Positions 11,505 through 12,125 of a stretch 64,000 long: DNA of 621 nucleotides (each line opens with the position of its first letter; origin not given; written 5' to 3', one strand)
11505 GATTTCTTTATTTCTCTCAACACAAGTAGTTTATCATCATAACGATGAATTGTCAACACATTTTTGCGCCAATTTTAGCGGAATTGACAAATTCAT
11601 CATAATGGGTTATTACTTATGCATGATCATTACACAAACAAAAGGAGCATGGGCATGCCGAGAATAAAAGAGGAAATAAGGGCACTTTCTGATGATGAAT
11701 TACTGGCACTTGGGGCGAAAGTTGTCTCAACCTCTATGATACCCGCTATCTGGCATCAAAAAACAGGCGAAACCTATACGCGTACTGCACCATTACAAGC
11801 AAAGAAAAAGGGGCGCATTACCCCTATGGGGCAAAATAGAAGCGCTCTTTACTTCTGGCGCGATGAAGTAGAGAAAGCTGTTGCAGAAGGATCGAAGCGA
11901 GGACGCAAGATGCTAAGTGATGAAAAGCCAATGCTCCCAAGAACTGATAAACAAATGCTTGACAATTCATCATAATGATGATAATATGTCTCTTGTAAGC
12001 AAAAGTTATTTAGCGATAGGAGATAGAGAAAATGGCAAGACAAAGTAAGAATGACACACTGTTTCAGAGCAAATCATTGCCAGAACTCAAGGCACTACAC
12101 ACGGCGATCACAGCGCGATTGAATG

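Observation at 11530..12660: Palindromic operator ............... embedded in the spacer of three divergent promoters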

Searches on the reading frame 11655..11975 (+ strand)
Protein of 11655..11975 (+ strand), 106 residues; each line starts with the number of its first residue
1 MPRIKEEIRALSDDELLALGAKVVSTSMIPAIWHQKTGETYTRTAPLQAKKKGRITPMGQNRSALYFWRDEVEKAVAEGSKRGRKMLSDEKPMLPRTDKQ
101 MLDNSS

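Call 9: search_protein_families(library=pfam, proteins=[window:11655-11975:+], max_evalue=0.01)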
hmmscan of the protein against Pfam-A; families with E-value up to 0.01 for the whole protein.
window:11655-11975:+ (106 aa): 0 families

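Call 10: search_protein_families(library=phrogs, proteins=[window:11655-11975:+], max_evalue=0.01)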
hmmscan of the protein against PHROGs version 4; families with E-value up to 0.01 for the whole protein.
window:11655-11975:+ (106 aa): 0 families

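Call 23: find_related_loci(query=window:11655-11975:+, collection=viral_contigs, flank=4000)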
Query window:11655-11975:+ (106 aa) in viral_contigs; peptide patterns used: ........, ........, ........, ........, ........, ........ (x = any residue, [..] = any of these).
25 stretches matched a pattern, but none encodes a relative of the query by tblastn (E <= 1e-3).

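Call 25: find_homologous_proteins(query=window:11655-11975:+, max_evalue=0.01)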
Query window:11655-11975:+ (106 aa): 4 proteins with E <= 0.01 among 14 candidates.
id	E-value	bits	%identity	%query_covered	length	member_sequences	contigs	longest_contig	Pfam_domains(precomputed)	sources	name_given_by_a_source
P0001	1.3e-62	226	100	100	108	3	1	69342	-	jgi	-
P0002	2.5e-33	132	74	80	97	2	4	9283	-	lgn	-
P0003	5.3e-30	121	70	74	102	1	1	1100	-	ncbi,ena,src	-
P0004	9.2e-30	120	65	79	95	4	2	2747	-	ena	-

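Call 26: find_encoding_contigs(protein=P0002, flank=5000, max_places=6)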
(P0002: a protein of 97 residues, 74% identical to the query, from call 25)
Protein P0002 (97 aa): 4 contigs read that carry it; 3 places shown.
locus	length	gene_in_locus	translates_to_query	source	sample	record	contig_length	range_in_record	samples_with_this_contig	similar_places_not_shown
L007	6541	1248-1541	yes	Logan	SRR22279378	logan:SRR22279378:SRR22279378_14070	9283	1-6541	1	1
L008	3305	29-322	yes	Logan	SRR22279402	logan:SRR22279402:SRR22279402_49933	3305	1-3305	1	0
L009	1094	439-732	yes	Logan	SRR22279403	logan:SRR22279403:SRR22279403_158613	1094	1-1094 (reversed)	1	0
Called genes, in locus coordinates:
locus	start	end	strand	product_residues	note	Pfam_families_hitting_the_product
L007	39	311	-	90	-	-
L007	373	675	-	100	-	-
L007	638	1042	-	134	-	-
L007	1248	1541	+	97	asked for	-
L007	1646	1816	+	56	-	-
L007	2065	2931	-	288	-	PF13489:Methyltransf_23, PF01209:Ubie_methyltran, PF05175:MTS (faint), PF13649:Methyltransf_25, PF13847:Methyltransf_31, PF08241:Methyltransf_11, PF08242:Methyltransf_12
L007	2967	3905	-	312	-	PF13185:GAF_2 (weak)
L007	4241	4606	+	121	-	-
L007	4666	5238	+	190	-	-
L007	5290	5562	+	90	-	-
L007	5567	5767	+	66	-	PF13384:HTH_23 (faint), PF13542:HTH_Tnp_ISL3 (weak), PF12728:HTH_17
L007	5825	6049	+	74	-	-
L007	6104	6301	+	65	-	-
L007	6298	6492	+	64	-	-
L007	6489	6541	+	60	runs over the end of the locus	-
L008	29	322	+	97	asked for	-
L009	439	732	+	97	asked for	-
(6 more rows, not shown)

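Call 27: find_encoding_contigs(protein=P0004, flank=5000, max_places=6)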
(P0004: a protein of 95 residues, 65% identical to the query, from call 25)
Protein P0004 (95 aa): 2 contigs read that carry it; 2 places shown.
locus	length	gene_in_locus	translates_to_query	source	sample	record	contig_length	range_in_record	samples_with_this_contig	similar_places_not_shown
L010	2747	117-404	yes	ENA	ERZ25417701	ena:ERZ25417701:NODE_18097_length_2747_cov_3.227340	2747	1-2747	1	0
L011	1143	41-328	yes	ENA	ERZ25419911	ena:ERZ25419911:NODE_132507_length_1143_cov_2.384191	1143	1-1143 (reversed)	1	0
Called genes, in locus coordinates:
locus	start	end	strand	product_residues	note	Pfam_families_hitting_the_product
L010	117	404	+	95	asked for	-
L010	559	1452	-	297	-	-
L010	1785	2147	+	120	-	-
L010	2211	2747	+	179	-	?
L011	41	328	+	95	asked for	-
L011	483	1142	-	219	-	?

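Call 28: find_encoding_contigs(protein=P0003, flank=5000, max_places=6)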
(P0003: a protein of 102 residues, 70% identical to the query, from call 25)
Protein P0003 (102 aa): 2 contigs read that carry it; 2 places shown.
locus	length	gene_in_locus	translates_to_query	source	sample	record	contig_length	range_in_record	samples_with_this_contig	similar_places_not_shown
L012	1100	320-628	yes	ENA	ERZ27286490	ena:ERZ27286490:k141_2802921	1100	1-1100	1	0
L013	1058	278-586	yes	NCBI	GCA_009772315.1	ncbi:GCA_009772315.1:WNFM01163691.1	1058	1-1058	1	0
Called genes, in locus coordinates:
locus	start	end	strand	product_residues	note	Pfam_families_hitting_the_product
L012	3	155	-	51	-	?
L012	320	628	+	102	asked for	-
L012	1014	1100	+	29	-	?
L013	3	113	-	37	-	?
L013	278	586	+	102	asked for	-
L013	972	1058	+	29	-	?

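Call 34: find_related_loci(query=A2, collection=metagenome_contigs, flank=3000)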
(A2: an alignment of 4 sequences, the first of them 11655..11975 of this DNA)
Query A2 (106 aa) in metagenome_contigs; peptide patterns used: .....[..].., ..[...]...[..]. (x = any residue, [..] = any of these).
223 stretches matched a pattern; 2 encode a relative of the query (tblastn E <= 1e-3); 2 distinct loci.
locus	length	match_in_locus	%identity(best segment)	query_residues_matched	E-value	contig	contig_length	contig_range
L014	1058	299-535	70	7-84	6e-39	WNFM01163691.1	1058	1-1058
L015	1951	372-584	54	5-75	1e-23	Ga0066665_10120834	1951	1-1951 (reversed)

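Call 36: find_related_loci(query=A2, collection=genome_contigs, flank=4000)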
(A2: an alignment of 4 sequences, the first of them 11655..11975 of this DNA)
Query A2 (106 aa) in genome_contigs; peptide patterns used: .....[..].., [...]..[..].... (x = any residue, [..] = any of these).
66 stretches matched a pattern, but none encodes a relative of the query by tblastn (E <= 1e-3).

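Call 46: predict_structure(alignment_id=A2)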
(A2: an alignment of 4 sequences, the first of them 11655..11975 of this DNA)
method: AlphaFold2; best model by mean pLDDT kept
length: 106 residues; sequences in the alignment: 4
mean_pLDDT: 55.2   pTM: 0.36
mean pLDDT of the five models: 55.2, 52.5, 48.3, 46.8, 44.3
residues with pLDDT >= 90: 0; 70-90: 3; 50-70: 73; < 50: 30
segments of 3 or more residues with pLDDT < 50: 57-65, 81-93, 104-106
pLDDT, mean of each block of 10 residues (from residue 1): 58 61 63 68 61 50 49 57 39 49 49
secondary structure, 60 per line:
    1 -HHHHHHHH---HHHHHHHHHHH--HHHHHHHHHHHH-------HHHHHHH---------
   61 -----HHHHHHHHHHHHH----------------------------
elements in order: H2-9 H13-23 H26-37 H45-51 H66-78

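Call 49: search_solved_structures(query=A2, max_evalue=10, show_alignments=2)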
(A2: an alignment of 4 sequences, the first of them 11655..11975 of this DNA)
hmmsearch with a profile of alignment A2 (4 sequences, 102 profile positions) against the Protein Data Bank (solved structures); distinct sequences matched with E-value up to 10: 2.
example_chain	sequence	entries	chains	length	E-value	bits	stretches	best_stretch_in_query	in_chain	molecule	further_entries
3chx_A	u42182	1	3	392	0.84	12.8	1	11-59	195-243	PmoB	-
12oa_A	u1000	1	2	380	2.7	11.1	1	11-36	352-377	Glycoside hydrolase family 26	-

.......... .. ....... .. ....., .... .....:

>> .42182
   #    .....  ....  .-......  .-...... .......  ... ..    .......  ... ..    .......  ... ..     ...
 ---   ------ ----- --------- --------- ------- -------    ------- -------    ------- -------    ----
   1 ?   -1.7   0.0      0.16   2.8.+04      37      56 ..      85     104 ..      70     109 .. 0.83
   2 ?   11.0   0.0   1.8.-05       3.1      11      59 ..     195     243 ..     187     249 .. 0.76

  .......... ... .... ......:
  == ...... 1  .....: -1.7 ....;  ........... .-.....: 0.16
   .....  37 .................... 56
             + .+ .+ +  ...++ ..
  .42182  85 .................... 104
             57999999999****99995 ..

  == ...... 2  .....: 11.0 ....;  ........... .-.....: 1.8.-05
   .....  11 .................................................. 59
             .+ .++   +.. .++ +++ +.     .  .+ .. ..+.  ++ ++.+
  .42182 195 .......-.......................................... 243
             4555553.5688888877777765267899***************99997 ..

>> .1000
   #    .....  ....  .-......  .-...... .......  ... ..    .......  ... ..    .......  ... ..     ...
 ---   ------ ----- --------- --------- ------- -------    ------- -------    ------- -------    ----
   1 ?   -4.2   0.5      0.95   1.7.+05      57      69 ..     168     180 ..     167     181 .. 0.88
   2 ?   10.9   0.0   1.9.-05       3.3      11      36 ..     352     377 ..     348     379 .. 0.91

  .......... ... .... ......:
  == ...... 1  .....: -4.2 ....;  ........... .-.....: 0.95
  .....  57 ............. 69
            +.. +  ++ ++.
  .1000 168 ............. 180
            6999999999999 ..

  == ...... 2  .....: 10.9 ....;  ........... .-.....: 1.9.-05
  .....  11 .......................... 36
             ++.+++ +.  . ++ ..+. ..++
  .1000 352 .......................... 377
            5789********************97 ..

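Call 51: search_protein_families(library=pfam, proteins=[L015:351-647:+, P0002, P0003, P0004, window:11655-11975:+, L007:5567-5767:+], max_evalue=10)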
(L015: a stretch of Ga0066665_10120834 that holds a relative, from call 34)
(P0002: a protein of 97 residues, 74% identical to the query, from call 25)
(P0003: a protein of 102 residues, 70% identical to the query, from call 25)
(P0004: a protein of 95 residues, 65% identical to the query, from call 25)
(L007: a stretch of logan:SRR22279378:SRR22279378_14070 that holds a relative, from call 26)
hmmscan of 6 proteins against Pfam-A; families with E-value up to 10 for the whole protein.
L015:351-647:+ (98 aa): 0 families

P0002 (97 aa): 2 families
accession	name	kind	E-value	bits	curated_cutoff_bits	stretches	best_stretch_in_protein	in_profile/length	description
PF19178.5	DUF5860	-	0.051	14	27.6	1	9-52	114-158/167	Family of unknown function (DUF5860)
PF17640.7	UL17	-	0.13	12.8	25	1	16-71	19-74/102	Uncharacterized UL17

P0003 (102 aa): 0 families

P0004 (95 aa): 2 families
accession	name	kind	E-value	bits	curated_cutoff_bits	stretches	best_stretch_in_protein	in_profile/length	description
PF19178.5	DUF5860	-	0.024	15.1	27.6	1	6-51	112-158/167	Family of unknown function (DUF5860)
PF08010.17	Phage_30_3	-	0.19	12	36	1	47-77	49-79/138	Bacteriophage protein GP30.3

window:11655-11975:+ (106 aa): 0 families

L007:5567-5767:+ (66 aa): 25 families
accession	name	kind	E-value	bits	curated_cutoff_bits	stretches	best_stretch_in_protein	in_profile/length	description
PF12728.13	HTH_17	-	7.6e-14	52.2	27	1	10-63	1-49/51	Helix-turn-helix domain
PF13542.12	HTH_Tnp_ISL3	-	2.9e-06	27.1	27.4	1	12-33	28-49/51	Helix-turn-helix domain of transposase family ISL3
PF13384.12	HTH_23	-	4e-06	26.9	24.6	1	11-33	18-40/50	Homeodomain-like domain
PF00376.29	MerR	-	2.8e-05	24.3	28.2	1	12-36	1-25/38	MerR family regulatory protein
PF13551.12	HTH_29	-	3.7e-05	24.2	28.1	1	10-33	12-35/64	Winged helix-turn helix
PF21531.3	Rv2175c_wHTH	-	0.0001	22.7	27.1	1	8-38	13-43/57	DNA-binding protein Rv2175c, wHTH domain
PF10977.13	DUF2797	-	0.0001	22.7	25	1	26-61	91-126/227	Protein of unknown function (DUF2797)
PF13411.12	MerR_1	-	0.00031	21.2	21.6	1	12-40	2-30/69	MerR HTH family regulatory protein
PF13518.12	HTH_28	-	0.00046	20.6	25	1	12-33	14-35/52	Helix-turn-helix domain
PF00392.27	GntR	-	0.0042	17.2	27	2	8-49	21-61/64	Bacterial regulatory proteins, gntR family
PF08281.18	Sigma70_r4_2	-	0.008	16.2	25.7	1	11-34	27-50/54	Sigma-70, region 4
PF01527.26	HTH_Tnp_1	-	0.018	15.7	24.1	1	11-34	24-47/75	Transposase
PF08220.18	HTH_DeoR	-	0.022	14.9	21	1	8-29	12-33/57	DeoR-like helix-turn-helix domain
PF25472.1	DUF7902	-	0.026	15.2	26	1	4-31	34-61/85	Domain of unknown function (DUF7902)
PF08822.17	DUF1804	-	0.032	14.6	29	1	9-36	18-45/164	Protein of unknown function (DUF1804)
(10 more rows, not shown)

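Call 53: find_homologous_proteins(query=A3, max_evalue=0.1)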
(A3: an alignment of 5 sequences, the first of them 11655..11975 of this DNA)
Query A3 (5 sequences) (106 aa, profile of the alignment): 18 proteins with E <= 0.1 among 2156 candidates.
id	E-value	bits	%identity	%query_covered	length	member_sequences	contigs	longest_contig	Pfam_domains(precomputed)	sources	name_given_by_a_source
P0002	9.0e-47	175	74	80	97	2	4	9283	-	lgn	-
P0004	2.6e-46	173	65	79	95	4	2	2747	-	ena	-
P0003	1.4e-45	171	70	74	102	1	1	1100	-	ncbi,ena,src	-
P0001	1.9e-42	161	100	100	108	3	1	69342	-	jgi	-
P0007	2.3e-38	148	54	67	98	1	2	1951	-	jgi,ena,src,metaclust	metaclust:\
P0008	3.1e-36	141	69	77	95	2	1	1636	-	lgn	-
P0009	7.5e-36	140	71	78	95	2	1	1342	-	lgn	-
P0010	1.3e-35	139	70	78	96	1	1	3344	-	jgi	jgi:hypothetical protein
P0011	1.5e-34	136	61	78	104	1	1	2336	-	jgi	jgi:hypothetical protein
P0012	4.7e-34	134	54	67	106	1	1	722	-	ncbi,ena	-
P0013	1.2e-32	129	52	95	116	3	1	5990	-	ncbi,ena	-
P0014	3.6e-32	128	51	67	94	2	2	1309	-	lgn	-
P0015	4.7e-32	128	59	75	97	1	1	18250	-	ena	-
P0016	1.1e-31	126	51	69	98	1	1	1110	-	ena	-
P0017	3.1e-31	125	54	77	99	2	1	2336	-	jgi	-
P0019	6.0e-29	118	51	67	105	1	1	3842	-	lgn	-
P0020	1.0e-22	98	51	77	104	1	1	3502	-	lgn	-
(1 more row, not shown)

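Call 57: find_encoding_contigs(protein=P0015, flank=10000, max_places=2)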
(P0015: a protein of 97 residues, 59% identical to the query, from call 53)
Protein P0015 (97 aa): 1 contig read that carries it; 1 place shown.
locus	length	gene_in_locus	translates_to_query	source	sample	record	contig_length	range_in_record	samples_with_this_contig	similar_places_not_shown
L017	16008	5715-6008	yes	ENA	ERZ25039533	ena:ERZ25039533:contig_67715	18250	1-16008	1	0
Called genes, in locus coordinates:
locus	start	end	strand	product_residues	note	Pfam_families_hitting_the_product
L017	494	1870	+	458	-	-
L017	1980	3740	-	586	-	PF14690:Zn_ribbon_ISL3, PF01610:DDE_Tnp_ISL3, PF12728:HTH_17 (weak), PF01610:DDE_Tnp_ISL3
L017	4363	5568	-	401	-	PF01385:OrfB_IS605 (weak)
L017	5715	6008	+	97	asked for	-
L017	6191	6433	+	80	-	-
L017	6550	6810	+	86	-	-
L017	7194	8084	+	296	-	PF03704:BTAD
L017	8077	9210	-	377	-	PF14690:Zn_ribbon_ISL3, PF01610:DDE_Tnp_ISL3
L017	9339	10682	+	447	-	-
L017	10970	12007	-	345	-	-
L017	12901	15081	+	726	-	PF00122:E1-E2_ATPase, PF00702:Hydrolase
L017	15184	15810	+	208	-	PF00690:Cation_ATPase_N, PF00122:E1-E2_ATPase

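Call 58: find_encoding_contigs(protein=P0013, flank=6000, max_places=2)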
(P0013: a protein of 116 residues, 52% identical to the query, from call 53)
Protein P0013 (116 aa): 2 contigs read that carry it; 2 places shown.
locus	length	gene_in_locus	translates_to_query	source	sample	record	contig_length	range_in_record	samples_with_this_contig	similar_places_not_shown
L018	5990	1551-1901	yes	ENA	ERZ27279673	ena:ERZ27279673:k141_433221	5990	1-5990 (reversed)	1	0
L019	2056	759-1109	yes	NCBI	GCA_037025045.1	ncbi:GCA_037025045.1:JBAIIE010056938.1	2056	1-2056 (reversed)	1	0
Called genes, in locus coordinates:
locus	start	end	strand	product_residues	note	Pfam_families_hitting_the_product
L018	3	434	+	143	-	?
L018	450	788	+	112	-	-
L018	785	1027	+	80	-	-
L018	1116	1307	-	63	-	-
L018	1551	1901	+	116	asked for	-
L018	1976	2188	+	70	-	-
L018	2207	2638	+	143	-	-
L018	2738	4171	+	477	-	PF07282:Cas12f1-like_TNB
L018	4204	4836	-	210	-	-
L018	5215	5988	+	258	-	?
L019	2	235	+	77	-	?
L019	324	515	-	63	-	-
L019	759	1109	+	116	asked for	-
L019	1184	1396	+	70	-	-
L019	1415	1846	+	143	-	-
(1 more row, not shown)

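Call 61: find_encoding_contigs(protein=P0020, flank=4000, max_places=2)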
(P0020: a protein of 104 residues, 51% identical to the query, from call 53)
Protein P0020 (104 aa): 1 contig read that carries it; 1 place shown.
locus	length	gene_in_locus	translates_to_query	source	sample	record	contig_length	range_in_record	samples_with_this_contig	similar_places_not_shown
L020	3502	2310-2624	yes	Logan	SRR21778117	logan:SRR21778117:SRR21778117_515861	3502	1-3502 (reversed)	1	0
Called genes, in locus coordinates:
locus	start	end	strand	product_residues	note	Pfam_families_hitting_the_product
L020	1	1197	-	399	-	?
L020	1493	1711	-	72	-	-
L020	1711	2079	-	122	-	-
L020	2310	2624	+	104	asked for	-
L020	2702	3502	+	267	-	?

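Call 62: find_encoding_contigs(protein=P0017, flank=4000, max_places=2)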
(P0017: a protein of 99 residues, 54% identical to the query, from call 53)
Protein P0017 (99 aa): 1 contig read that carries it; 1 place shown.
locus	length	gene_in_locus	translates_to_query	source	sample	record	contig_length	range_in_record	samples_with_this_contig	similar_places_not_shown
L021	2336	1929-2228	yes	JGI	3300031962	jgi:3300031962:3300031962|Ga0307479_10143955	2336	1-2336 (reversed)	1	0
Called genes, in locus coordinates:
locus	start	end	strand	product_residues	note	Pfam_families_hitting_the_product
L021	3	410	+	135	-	?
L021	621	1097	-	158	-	-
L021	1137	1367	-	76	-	-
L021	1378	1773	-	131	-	-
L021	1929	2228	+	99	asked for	-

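Call 63: find_encoding_contigs(protein=P0019, flank=4000, max_places=2)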
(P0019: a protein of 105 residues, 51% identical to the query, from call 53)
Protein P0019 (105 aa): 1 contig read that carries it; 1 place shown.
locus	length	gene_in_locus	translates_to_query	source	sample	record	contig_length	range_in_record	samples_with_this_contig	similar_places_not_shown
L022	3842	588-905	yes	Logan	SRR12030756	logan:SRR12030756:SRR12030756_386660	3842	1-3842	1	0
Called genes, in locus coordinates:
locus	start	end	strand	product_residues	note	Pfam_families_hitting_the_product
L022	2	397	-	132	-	?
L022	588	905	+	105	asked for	-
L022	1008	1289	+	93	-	-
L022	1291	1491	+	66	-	-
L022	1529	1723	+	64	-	-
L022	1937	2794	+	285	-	PF13489:Methyltransf_23, PF01209:Ubie_methyltran, PF05175:MTS (weak), PF13847:Methyltransf_31, PF02390:Methyltransf_4 (weak), PF08241:Methyltransf_11, PF08242:Methyltransf_12, PF13649:Methyltransf_25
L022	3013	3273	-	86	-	-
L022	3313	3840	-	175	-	?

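Call 65: predict_structure(alignment_id=A4)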
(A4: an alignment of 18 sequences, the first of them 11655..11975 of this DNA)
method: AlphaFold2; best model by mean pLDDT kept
length: 106 residues; sequences in the alignment: 18
mean_pLDDT: 77.4   pTM: 0.58
mean pLDDT of the five models: 77.4, 77.4, 77.2, 76.2, 70.8
residues with pLDDT >= 90: 44; 70-90: 26; 50-70: 21; < 50: 15
segments of 3 or more residues with pLDDT < 50: 83-93
pLDDT, mean of each block of 10 residues (from residue 1): 67 91 92 89 89 91 92 75 47 52 58
secondary structure, 60 per line:
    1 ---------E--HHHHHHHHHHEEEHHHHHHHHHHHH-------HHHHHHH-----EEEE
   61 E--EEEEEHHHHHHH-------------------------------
elements in order: H13-22 E23-25 H26-37 H45-51 E57-61 E64-68 H69-75

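Call 66: search_protein_representatives(alignment_id=A2)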
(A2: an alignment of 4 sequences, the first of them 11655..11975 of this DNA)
Query: 4 sequences, 102 profile positions. Proteins with E-value up to 0.001 (for the whole library): 15; up to 1e-10: 4; up to 1e-30: 0. The best 15 are listed.
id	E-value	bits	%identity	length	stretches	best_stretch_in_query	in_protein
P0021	2.1e-26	107.9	-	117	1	7-92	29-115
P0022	9.4e-25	102.6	-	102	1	1-94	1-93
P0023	1.6e-24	101.9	-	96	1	6-91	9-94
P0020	1.2e-22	95.8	-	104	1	5-96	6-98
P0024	1.7e-07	47.2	-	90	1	6-82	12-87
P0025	5.9e-07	45.4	-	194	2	11-85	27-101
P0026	7.8e-07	45.1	-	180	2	7-74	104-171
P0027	1.8e-05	40.6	-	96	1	9-87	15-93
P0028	1.2e-04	38.0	-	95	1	10-74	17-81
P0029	1.4e-04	37.8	-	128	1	9-94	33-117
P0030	2.0e-04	37.3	-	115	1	4-75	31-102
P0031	2.1e-04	37.2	-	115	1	8-91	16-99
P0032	3.0e-04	36.7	-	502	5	34-70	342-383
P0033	3.6e-04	36.5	-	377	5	8-40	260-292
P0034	4.8e-04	36.1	-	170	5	29-44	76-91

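Call 69: find_related_loci(query=A4, collection=genome_contigs, flank=6000)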
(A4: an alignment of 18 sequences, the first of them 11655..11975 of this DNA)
Query A4 (106 aa) in genome_contigs; peptide patterns used: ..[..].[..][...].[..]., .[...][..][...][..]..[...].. (x = any residue, [..] = any of these).
7 stretches matched a pattern, but none encodes a relative of the query by tblastn (E <= 1e-3).
